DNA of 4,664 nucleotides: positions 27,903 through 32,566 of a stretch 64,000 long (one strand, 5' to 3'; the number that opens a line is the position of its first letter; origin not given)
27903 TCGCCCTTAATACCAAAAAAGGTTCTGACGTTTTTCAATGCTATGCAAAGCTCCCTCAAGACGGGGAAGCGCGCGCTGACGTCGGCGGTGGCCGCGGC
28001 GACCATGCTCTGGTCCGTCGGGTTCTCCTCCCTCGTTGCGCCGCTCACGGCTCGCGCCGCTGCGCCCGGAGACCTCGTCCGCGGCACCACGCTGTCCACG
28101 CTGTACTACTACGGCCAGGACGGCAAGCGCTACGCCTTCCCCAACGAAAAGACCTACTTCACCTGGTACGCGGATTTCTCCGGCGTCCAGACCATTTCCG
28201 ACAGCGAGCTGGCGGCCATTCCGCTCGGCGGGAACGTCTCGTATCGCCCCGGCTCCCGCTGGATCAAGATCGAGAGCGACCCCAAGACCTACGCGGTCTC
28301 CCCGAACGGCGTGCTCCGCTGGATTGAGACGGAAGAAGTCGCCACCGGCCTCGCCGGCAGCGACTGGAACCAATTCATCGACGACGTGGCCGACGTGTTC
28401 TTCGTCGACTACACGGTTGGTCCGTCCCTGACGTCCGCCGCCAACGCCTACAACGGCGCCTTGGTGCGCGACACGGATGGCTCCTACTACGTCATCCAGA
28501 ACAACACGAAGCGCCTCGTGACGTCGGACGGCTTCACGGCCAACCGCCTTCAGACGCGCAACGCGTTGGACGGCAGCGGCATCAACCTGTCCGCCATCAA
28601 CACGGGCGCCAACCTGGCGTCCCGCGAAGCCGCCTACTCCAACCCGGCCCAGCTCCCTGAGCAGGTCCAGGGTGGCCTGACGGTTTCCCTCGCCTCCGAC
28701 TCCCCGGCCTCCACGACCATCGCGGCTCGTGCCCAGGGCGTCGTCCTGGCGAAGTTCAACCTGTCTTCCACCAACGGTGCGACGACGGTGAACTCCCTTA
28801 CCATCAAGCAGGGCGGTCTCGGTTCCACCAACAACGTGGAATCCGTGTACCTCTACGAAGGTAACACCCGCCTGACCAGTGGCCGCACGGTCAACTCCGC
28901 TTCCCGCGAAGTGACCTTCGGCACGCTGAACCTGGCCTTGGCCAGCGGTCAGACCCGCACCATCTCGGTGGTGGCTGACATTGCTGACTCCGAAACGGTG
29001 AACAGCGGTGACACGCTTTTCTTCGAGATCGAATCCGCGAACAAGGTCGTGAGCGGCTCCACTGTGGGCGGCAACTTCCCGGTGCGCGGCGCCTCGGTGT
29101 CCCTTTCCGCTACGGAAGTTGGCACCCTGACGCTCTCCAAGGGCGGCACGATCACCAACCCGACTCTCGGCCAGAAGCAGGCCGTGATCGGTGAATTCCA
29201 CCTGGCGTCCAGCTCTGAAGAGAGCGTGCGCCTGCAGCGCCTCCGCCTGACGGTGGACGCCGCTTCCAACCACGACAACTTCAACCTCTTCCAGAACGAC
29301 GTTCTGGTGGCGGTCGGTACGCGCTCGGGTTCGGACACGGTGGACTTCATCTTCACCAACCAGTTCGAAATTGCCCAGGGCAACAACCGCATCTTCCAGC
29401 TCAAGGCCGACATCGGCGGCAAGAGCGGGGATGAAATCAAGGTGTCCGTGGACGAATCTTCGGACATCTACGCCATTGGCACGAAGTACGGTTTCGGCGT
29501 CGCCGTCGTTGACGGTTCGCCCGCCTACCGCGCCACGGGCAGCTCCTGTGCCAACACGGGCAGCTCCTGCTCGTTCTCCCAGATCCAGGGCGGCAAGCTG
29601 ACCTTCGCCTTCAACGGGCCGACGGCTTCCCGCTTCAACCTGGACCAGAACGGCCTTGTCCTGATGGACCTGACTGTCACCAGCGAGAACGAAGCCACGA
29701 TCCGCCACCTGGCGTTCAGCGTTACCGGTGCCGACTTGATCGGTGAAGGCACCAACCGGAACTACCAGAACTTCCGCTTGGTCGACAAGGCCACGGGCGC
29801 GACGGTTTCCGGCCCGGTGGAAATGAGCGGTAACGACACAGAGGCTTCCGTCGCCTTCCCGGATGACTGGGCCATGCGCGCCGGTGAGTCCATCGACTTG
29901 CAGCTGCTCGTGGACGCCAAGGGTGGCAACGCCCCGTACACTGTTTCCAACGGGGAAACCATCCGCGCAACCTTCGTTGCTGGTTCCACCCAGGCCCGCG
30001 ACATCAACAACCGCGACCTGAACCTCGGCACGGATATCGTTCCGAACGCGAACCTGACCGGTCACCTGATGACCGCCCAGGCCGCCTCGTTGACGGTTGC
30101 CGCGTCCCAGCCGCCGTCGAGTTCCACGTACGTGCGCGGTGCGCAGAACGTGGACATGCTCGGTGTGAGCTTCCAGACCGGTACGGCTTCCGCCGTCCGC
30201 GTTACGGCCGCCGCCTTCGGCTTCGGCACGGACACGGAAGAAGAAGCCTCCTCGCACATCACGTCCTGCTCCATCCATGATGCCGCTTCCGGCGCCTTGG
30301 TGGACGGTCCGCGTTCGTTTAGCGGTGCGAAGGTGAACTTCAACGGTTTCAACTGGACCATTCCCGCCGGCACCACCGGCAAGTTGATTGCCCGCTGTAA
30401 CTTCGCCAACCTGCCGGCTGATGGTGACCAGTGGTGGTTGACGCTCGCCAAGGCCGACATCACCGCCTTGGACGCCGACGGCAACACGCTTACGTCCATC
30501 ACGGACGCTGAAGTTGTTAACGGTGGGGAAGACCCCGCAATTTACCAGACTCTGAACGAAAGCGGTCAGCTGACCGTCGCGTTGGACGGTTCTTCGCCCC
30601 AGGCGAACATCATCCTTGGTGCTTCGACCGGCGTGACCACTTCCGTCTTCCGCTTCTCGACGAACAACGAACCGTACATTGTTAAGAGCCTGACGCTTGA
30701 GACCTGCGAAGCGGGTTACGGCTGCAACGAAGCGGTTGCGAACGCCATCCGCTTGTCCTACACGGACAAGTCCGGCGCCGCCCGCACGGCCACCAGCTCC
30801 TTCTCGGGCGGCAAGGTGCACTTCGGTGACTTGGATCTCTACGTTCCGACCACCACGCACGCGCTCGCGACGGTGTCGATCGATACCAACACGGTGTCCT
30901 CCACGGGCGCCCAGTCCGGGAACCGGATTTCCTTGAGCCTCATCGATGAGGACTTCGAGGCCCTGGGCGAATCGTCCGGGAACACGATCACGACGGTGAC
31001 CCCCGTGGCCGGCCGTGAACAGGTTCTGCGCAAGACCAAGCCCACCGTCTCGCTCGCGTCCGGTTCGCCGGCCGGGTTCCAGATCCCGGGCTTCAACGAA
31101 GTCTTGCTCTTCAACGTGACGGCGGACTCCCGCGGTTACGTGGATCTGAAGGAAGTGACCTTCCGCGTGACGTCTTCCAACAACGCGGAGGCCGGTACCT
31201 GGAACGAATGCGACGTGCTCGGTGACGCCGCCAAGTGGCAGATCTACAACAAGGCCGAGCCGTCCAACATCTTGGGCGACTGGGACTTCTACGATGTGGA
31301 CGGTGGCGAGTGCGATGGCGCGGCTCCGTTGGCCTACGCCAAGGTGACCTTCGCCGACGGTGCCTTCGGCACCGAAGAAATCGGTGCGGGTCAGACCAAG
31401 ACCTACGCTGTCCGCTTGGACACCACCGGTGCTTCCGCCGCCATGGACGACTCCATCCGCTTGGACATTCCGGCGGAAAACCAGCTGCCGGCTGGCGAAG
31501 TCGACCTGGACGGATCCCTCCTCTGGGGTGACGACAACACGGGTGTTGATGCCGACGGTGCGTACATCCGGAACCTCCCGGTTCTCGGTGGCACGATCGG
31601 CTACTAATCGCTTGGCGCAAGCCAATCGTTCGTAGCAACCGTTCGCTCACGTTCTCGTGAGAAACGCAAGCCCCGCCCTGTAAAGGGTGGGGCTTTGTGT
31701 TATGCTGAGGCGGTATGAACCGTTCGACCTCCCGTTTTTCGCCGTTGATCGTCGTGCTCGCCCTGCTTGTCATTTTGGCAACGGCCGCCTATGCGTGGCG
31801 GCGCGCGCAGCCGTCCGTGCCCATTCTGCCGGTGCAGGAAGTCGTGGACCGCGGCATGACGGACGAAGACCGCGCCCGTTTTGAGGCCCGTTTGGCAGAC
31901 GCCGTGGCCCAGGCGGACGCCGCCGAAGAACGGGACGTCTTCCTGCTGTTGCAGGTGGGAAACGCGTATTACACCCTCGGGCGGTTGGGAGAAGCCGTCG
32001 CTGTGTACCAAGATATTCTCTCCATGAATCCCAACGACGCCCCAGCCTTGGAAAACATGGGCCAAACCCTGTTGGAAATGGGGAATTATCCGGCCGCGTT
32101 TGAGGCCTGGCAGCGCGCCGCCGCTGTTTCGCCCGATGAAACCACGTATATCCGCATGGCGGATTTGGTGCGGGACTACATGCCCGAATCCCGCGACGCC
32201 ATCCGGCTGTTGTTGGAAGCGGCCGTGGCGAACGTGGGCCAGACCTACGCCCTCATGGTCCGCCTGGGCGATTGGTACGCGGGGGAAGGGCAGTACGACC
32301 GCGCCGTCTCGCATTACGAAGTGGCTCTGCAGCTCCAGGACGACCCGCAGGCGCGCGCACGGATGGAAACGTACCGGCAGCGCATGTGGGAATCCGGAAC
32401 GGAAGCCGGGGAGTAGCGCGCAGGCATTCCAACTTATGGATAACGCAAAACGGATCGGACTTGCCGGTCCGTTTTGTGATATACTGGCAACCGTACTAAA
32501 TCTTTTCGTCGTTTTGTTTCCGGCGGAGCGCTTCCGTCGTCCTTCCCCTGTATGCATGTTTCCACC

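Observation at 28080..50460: A ~115-aa module I do not recognise is shared by three giant surface proteins and a subtilisin, at the N-terminus in one and the C-terminus in three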

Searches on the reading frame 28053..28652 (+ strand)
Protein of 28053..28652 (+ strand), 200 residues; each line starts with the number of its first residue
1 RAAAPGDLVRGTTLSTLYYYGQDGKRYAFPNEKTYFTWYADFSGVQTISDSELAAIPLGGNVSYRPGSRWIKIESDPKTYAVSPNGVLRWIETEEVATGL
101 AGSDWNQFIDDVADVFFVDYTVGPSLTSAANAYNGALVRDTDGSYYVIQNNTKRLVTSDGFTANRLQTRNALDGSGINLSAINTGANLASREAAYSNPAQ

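Call 87: predict_structure(alignment_id=A5)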
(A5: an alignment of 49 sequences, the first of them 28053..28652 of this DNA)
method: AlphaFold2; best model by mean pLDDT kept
length: 200 residues; sequences in the alignment: 49
mean_pLDDT: 96.9   pTM: 0.89
mean pLDDT of the five models: 96.9, 96.8, 96.7, 96.6, 96.4
residues with pLDDT >= 90: 197; 70-90: 3; 50-70: 0; < 50: 0
segments of 3 or more residues with pLDDT < 50: none
pLDDT, mean of each block of 10 residues (from residue 1): 93 97 97 97 97 97 97 97 97 98 97 96 98 98 97 98 97 97 98 94
secondary structure, 60 per line:
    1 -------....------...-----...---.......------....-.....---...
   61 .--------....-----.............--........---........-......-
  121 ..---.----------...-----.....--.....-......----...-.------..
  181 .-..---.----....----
elements in order: E8-11 E18-20 E26-28 H32-38 E45-48 H50-54 E58-61 E70-73 E79-83 E87-91 H94-101 H105-108 E109-112 H114-119 E137-139 E145-149 E152-156 H158-163 H193-196

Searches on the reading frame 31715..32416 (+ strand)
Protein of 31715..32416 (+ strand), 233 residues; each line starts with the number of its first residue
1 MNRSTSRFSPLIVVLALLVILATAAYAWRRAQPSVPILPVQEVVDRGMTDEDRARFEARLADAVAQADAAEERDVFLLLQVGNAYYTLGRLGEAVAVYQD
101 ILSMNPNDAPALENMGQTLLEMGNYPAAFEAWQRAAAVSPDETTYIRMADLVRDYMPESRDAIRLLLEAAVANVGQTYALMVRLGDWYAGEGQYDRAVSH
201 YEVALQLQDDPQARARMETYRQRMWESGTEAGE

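Call 23: search_protein_families(library=pfam, proteins=[window:31715-32416:+], max_evalue=0.001)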
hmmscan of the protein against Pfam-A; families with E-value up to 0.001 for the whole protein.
window:31715-32416:+ (233 aa): 15 families
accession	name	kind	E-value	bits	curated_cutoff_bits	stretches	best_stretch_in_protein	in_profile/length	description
PF07719.23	TPR_2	-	2.8e-18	64.9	27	3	77-108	3-34/34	Tetratricopeptide repeat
PF00515.34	TPR_1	-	8.3e-14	51.2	27.8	1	109-141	1-33/34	Tetratricopeptide repeat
PF13414.12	TPR_11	-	3.3e-13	49.5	26.8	1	82-123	1-42/42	TPR repeat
PF13428.12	TPR_14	-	2e-11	43.8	23.5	1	77-117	3-43/44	Tetratricopeptide repeat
PF13181.12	TPR_8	-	2.2e-11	43.4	25.7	1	78-108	4-34/34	Tetratricopeptide repeat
PF13176.12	TPR_7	-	4.2e-11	42.5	27.9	1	181-213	2-34/36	Tetratricopeptide repeat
PF13424.12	TPR_12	-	2.5e-10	40.9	30.1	1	78-138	6-74/77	Tetratricopeptide repeat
PF13174.12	TPR_6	-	9.4e-09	35.8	26.3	0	78-107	3-32/33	Tetratricopeptide repeat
PF13374.12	TPR_10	-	2.6e-08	34.1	27.5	0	111-138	4-31/42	Tetratricopeptide repeat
PF13432.12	TPR_16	-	4e-08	34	32.7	0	59-109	12-65/65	Tetratricopeptide repeat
PF13431.12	TPR_17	-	1.1e-07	32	24.4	1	98-128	2-32/34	Tetratricopeptide repeat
PF14559.12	TPR_19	-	2e-07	31.7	25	1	89-142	5-58/68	Tetratricopeptide repeat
PF23914.1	TPR_CcmH_CycH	-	1.4e-05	25.4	42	0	92-142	104-154/158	Cytochrome c-type biogenesis protein H TPR domain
PF13371.12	TPR_9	-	2.3e-05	24.8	35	1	85-147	5-67/73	Tetratricopeptide repeat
PF12895.13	ANAPC3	-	0.0003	21.4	27.2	0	60-131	11-78/82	Anaphase-promoting complex, cyclosome, subunit 3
